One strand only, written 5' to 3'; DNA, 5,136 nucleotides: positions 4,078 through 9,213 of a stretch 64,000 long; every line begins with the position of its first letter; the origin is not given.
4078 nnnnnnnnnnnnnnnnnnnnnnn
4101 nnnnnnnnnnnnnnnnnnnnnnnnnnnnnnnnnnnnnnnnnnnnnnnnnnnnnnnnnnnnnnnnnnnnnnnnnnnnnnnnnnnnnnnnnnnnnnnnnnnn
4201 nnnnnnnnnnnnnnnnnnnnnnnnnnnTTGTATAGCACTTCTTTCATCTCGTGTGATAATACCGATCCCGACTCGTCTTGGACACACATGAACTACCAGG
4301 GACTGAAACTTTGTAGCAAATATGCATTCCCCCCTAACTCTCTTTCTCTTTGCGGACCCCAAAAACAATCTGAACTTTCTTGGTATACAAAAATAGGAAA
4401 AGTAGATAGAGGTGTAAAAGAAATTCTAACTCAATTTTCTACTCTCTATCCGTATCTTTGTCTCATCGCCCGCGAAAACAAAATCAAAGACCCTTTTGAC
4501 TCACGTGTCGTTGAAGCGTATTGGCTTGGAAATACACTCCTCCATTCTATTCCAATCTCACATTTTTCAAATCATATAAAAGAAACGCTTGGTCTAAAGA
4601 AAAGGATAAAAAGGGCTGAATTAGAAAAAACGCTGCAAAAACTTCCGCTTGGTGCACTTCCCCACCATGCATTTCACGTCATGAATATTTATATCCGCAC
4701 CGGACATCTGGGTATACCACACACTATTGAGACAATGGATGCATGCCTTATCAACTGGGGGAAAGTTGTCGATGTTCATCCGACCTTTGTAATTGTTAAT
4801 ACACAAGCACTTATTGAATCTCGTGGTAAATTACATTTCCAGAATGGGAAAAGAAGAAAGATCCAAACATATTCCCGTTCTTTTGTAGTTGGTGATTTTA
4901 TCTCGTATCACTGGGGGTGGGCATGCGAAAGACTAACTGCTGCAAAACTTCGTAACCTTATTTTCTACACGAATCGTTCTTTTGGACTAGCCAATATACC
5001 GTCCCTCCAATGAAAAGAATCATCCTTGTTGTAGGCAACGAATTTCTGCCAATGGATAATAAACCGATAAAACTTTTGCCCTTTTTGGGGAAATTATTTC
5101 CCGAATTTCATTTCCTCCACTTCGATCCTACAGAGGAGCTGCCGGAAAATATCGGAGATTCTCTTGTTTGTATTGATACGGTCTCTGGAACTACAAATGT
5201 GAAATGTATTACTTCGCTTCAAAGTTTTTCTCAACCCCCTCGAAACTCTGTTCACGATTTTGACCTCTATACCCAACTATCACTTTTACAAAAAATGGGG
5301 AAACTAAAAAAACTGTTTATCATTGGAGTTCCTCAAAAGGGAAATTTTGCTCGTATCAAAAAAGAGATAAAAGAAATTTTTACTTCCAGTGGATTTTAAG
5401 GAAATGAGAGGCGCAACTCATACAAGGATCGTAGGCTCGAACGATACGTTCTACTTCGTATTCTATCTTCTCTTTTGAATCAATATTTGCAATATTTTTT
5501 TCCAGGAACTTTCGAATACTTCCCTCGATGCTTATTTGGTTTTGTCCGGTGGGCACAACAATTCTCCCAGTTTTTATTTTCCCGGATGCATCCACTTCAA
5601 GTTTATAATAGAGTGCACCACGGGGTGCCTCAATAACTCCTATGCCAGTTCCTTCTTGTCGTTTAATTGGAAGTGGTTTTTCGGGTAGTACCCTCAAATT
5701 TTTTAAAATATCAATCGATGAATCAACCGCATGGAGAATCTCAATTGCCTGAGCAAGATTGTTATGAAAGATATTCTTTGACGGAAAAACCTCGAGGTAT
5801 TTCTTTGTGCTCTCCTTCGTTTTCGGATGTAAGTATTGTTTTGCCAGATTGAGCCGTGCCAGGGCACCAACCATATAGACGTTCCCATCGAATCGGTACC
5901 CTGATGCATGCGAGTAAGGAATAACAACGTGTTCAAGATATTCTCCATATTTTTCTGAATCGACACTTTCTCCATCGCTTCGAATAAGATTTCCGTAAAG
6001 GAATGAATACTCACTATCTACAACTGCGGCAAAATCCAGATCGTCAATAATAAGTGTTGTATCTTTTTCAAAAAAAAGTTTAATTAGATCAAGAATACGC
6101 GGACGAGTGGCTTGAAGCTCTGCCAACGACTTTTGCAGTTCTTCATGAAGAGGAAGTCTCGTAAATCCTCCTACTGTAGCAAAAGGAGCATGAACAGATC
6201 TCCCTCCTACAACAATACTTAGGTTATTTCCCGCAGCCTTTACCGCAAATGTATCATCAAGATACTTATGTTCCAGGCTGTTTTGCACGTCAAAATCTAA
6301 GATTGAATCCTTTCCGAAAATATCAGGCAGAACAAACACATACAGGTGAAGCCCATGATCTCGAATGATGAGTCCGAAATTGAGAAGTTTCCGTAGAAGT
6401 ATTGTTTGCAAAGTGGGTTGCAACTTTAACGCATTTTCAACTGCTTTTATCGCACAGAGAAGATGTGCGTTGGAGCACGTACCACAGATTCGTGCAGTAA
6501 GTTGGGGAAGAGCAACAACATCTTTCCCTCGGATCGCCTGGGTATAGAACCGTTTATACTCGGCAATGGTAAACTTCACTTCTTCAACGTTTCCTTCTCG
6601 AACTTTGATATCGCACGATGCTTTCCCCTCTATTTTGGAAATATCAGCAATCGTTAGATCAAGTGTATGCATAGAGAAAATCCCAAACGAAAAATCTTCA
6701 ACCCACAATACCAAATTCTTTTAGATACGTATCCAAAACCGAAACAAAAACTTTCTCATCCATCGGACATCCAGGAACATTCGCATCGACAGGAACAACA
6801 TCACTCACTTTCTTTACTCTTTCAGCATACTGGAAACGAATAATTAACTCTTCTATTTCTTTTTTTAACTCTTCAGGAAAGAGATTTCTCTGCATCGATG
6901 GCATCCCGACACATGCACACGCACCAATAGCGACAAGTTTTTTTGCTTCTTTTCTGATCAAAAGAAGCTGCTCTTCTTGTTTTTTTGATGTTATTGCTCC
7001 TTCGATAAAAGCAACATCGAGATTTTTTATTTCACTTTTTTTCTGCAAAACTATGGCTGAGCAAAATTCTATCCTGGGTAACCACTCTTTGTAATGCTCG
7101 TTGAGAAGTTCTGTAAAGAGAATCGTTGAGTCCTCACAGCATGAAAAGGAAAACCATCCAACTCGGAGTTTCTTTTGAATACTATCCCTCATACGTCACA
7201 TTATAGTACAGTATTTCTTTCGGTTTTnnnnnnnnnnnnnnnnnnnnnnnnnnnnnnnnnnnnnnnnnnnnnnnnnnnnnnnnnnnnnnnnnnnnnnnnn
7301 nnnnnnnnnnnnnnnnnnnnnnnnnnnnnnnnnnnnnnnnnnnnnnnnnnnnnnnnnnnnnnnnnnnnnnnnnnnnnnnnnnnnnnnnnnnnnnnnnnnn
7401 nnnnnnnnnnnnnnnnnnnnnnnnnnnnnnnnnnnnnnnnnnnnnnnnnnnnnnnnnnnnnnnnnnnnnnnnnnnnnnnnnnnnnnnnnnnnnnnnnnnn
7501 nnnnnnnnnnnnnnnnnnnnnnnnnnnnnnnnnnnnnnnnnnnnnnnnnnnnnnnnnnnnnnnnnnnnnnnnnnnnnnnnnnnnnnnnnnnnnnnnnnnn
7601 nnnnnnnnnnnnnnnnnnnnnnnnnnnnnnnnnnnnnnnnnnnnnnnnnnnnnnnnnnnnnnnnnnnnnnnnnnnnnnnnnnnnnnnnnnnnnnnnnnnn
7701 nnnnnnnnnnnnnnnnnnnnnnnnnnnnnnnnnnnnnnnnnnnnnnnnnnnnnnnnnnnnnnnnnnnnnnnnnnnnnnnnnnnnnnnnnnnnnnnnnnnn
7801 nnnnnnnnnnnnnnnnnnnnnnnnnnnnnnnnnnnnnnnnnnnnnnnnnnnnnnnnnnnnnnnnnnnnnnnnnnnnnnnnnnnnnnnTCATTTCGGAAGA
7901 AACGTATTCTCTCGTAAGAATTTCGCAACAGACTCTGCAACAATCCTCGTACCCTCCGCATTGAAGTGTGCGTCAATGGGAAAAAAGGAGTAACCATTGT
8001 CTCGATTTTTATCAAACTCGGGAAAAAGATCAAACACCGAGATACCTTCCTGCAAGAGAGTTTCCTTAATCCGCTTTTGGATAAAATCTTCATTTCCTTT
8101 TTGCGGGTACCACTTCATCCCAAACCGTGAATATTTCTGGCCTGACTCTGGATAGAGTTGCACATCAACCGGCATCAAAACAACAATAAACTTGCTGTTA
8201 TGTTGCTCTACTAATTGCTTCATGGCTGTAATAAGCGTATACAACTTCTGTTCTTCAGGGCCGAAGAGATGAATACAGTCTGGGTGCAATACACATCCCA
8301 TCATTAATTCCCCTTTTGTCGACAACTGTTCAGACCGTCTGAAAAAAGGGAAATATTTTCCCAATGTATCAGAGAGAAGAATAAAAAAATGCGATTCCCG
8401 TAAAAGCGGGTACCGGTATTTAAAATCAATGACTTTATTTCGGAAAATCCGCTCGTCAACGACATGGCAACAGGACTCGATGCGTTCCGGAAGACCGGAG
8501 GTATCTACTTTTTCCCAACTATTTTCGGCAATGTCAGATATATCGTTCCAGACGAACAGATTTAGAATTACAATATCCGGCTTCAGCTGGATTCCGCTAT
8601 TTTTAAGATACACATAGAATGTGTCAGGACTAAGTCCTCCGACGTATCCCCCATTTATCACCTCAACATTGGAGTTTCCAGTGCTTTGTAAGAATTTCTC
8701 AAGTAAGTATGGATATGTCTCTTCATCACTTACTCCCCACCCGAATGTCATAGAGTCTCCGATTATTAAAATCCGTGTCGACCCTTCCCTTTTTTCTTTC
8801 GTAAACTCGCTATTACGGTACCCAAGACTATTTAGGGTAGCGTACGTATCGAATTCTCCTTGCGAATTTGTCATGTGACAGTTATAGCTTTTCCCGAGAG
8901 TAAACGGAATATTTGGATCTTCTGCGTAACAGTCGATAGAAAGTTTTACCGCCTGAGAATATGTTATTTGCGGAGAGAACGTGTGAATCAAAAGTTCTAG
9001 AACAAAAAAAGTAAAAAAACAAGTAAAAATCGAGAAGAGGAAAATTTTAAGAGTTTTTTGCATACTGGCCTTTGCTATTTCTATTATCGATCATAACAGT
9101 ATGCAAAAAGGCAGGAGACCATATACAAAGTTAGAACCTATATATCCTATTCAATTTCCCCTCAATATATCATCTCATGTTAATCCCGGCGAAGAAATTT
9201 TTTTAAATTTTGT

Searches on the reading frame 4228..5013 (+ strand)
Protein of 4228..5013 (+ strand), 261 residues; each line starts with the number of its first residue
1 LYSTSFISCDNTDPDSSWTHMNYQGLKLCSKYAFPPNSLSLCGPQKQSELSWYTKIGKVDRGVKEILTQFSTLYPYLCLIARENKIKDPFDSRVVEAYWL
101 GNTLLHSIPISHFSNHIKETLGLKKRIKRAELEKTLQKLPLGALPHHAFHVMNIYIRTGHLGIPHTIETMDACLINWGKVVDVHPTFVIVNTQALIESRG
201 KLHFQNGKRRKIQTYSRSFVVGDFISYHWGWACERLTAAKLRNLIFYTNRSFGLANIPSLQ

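Call 78: search_protein_families(library=pfam, proteins=[window:4228-5013:+], max_evalue=0.001)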
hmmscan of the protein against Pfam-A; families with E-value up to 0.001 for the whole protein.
window:4228-5013:+ (261 aa): 1 family
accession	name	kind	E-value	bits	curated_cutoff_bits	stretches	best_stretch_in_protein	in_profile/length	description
PF19927.4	DUF6390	-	2.2e-49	168.6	25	1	23-256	3-238/244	Family of unknown function (DUF6390)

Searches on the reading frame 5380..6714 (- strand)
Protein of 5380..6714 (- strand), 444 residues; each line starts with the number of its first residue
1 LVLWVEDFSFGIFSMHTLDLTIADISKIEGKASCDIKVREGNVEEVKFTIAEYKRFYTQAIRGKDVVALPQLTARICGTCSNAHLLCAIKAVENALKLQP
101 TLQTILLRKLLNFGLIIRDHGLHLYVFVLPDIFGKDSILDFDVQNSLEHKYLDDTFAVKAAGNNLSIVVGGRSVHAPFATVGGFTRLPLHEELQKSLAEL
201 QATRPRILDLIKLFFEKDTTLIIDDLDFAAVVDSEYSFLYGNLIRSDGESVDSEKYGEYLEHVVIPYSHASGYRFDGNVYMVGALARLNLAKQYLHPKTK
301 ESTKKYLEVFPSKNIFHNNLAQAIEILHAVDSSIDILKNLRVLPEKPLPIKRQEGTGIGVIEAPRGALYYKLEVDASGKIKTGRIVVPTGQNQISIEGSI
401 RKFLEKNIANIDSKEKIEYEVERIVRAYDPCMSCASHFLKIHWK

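Call 92: search_protein_families(library=pfam, proteins=[window:5380-6714:-], max_evalue=0.001)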
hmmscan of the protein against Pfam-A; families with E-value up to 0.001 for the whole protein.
window:5380-6714:- (444 aa): 1 family
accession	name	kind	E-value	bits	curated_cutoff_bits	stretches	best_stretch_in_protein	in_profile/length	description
PF00374.24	NiFeSe_Hases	-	1e-29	104.3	25.8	2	60-145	6-91/508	Nickel-dependent hydrogenase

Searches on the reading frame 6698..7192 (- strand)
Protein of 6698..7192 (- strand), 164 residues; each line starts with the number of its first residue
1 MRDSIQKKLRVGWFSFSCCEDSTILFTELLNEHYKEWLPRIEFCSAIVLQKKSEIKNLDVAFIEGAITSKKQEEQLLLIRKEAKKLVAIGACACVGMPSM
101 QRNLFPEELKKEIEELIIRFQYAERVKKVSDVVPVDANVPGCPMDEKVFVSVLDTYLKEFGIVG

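Call 92: search_protein_families(library=pfam, proteins=[window:6698-7192:-], max_evalue=0.001)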
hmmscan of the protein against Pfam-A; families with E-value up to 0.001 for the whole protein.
window:6698-7192:- (164 aa): 1 family
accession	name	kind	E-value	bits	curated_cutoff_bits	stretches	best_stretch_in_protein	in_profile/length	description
PF01058.29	Oxidored_q6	-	3.1e-19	69.4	27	1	32-154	13-126/128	NADH ubiquinone oxidoreductase, 20 Kd subunit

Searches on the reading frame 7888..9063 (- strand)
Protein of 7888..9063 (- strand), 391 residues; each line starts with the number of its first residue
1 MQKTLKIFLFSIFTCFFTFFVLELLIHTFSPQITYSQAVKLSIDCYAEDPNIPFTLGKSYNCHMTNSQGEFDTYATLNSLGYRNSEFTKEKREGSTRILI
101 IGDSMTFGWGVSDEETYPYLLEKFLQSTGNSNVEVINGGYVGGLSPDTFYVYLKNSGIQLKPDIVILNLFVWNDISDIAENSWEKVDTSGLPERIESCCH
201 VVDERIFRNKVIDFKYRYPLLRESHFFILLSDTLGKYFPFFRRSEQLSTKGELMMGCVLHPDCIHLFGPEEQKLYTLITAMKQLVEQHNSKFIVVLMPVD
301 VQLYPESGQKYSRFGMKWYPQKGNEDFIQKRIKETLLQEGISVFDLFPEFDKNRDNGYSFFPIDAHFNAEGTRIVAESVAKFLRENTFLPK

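Call 78: search_protein_families(library=pfam, proteins=[window:7888-9063:-], max_evalue=0.001)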
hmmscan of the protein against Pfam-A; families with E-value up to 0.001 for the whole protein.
window:7888-9063:- (391 aa): 2 families
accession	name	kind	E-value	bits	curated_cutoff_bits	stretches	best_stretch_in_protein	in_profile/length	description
PF16822.11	ALGX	-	3e-09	37.4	26.5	1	275-386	29-133/268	SGNH hydrolase-like domain, acetyltransferase AlgX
PF13472.12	Lipase_GDSL_2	-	4.4e-09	37.5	32.9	1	101-169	2-70/178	GDSL-like Lipase/Acylhydrolase family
